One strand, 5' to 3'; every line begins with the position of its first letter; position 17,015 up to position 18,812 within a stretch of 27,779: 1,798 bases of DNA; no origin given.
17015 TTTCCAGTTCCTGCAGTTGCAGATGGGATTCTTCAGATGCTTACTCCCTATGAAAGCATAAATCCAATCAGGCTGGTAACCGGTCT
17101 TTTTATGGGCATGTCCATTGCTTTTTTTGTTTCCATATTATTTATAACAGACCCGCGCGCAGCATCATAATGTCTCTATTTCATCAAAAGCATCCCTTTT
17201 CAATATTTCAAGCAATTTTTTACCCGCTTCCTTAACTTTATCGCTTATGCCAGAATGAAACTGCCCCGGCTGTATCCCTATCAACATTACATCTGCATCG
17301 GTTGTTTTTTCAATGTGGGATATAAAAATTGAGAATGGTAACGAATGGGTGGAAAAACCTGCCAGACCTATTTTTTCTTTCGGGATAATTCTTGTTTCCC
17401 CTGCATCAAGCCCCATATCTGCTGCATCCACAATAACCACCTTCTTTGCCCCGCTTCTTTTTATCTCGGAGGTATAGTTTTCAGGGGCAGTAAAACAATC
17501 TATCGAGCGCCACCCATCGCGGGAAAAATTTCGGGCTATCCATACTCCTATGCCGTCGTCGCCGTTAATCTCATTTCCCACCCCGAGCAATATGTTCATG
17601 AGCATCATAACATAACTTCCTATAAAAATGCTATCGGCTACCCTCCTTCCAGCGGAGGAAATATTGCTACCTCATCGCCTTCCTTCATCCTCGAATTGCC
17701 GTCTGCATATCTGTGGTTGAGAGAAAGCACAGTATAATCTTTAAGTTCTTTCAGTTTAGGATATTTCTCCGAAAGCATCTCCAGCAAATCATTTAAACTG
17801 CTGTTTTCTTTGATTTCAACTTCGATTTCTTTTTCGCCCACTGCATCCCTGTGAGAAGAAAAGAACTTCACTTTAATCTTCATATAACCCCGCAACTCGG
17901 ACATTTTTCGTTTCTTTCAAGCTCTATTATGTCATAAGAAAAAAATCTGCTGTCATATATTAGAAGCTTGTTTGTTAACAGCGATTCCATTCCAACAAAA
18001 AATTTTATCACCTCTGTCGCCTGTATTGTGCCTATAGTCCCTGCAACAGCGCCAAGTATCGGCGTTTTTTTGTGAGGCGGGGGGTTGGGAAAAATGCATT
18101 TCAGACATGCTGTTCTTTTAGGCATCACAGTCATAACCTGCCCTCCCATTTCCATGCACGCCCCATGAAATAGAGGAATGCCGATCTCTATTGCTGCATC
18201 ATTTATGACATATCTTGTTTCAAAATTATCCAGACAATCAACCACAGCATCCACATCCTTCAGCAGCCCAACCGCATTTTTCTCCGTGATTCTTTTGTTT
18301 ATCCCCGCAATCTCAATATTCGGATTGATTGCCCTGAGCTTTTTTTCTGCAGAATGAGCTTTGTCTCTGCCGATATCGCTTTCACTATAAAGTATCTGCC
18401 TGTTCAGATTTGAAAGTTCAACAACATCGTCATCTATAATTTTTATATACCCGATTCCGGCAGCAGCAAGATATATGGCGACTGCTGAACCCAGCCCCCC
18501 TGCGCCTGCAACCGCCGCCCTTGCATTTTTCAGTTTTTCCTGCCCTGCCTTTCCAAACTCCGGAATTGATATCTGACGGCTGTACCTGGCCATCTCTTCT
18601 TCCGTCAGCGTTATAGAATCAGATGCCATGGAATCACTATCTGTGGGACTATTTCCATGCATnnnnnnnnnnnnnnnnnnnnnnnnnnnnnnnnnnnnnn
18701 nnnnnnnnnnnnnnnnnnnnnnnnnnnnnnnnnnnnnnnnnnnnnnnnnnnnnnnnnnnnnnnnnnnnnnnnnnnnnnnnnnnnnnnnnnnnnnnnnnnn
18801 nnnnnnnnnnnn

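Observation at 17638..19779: SHMT-like PLP enzyme stripped of folate-binding elements heading an apparent operon with ThiF and MoaD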

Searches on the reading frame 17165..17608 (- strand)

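Call 5: search_protein_families(library=pfam, proteins=[window:17165-17608:-], max_evalue=0.01)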
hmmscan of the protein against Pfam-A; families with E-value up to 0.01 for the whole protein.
window:17165-17608:- (147 aa): 1 family
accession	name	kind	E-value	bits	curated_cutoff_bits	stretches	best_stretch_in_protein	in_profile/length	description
PF01750.23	HycI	-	1.2e-15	57.9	23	1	28-136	11-127/130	Hydrogenase maturation protease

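Call 6: search_protein_families(library=ncbifam, proteins=[window:17165-17608:-], max_evalue=0.01)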
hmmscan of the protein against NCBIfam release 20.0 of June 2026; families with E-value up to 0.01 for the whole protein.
window:17165-17608:- (147 aa): 7 families
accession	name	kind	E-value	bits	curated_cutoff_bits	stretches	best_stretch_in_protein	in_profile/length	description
TIGR00142.1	hycI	equivalog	4.9e-32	110.7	119.1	1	6-137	2-139/146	hydrogenase maturation peptidase HycI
TIGR00072.1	hydrog_prot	superfamily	1.9e-25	89.6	47.45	1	7-137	2-142/145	hydrogenase maturation protease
TIGR00130.1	frhD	equivalog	1e-09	38.6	134.95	1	5-136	5-147/153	coenzyme F420-reducing hydrogenase, FrhD protein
TIGR00140.1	hupD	subfamily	5.8e-07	29.6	151.8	1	6-135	2-142/151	HyaD/HybD family hydrogenase maturation endopeptidase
NF045519.1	NiFeSe_H2_mat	exception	8.1e-06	25.7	190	1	6-139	4-146/152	NiFeSe hydrogenase maturation protease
NF007616.0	PRK10264.1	equivalog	0.0001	22.1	261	1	6-118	7-128/195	hydrogenase 1 maturation protease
NF007777.0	PRK10466.1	equivalog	0.0047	16.7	190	0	6-131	4-140/164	HyaD/HybD family hydrogenase maturation endopeptidase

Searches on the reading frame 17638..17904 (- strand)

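Call 5: search_protein_families(library=pfam, proteins=[window:17638-17904:-], max_evalue=0.01)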
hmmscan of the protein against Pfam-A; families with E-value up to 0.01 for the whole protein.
window:17638-17904:- (88 aa): 1 family
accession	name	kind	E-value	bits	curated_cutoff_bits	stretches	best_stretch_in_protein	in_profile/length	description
PF02597.26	ThiS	-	6e-14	52.8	22.5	1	12-88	1-76/76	ThiS family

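Call 6: search_protein_families(library=ncbifam, proteins=[window:17638-17904:-], max_evalue=0.01)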
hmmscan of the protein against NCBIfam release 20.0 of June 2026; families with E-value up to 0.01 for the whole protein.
window:17638-17904:- (88 aa): 4 families
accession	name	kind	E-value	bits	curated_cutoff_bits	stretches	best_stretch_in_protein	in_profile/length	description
TIGR01687.1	moaD_arch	subfamily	1.2e-18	67.4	49.5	1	10-88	1-88/88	MoaD family protein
TIGR01682.1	moaD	equivalog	1.4e-14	54.7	66.15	1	10-88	1-80/80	molybdopterin converting factor subunit 1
NF041918.1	SAMP1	equivalog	9e-13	48.6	60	1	11-88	2-91/91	ubiquitin-like small modifier protein 1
NF008347.0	PRK11130.1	equivalog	4.5e-08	33.5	94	1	10-88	2-81/81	molybdopterin synthase sulfur carrier subunit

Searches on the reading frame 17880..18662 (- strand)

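Call 5: search_protein_families(library=pfam, proteins=[window:17880-18662:-], max_evalue=0.01)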
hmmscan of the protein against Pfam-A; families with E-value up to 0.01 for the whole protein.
window:17880-18662:- (260 aa): 1 family
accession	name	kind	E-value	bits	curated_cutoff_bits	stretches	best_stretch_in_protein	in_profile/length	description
PF00899.27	ThiF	-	6.5e-78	261.6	28.1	1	27-255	1-237/238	ThiF family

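Call 6: search_protein_families(library=ncbifam, proteins=[window:17880-18662:-], max_evalue=0.01)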
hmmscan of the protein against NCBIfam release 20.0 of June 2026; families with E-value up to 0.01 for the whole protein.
window:17880-18662:- (260 aa): 28 families (the best 25 are shown)
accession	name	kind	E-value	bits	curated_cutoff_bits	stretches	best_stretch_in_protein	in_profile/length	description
NF006444.0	PRK08762.1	equivalog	4.5e-82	275.7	449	1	16-258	117-368/387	molybdopterin-synthase adenylyltransferase MoeB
NF006204.0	PRK08328.1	equivalog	1.1e-74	250.9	339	1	19-248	2-231/231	hypothetical protein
NF004281.0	PRK05690.1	subfamily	4.1e-72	242.4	266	1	18-258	4-249/250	molybdopterin-synthase adenylyltransferase MoeB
NF047750.1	SAMPActivE1UbaA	equivalog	3.3e-71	239.8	450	1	17-258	3-249/270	SAMP-activating enzyme E1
TIGR02356.1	adenyl_thiF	equivalog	8e-68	227.8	275.25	1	26-221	1-202/203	thiazole biosynthesis adenylyltransferase ThiF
NF005902.0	PRK07878.1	equivalog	2e-64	217.9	647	1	17-256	13-262/392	adenylyltransferase/sulfurtransferase MoeZ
NF005646.0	PRK07411.1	equivalog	9.4e-61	206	633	1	14-256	6-254/390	molybdopterin-synthase adenylyltransferase MoeB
NF004111.0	PRK05600.1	equivalog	1.8e-57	195.1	437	1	10-238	5-242/371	ThiF family adenylyltransferase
TIGR02355.1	moeB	equivalog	4.5e-56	189.9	376.55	1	23-257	1-240/240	molybdopterin-synthase adenylyltransferase MoeB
NF009123.0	PRK12475.1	subfamily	1.2e-52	179.3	510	1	25-258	3-244/338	MoeB/ThiF family adenylyltransferase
NF006395.0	PRK08644.1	equivalog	1.2e-34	119.8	159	1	36-160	20-143/215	sulfur carrier protein ThiS adenylyltransferase ThiF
TIGR02354.1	thiF_fam2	equivalog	7.4e-31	107.6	152.2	1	41-157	16-131/200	thiamine biosynthesis protein ThiF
NF006077.0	PRK08223.1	equivalog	4.7e-28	98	266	1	38-183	20-167/296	hypothetical protein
NF011424.0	PRK14851.1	subfamily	9.4e-22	76.8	1170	1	23-181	22-180/679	hypothetical protein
TIGR01408.1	Ube1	subfamily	1.8e-19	69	750.05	1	24-202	399-582/1008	ubiquitin-activating enzyme E1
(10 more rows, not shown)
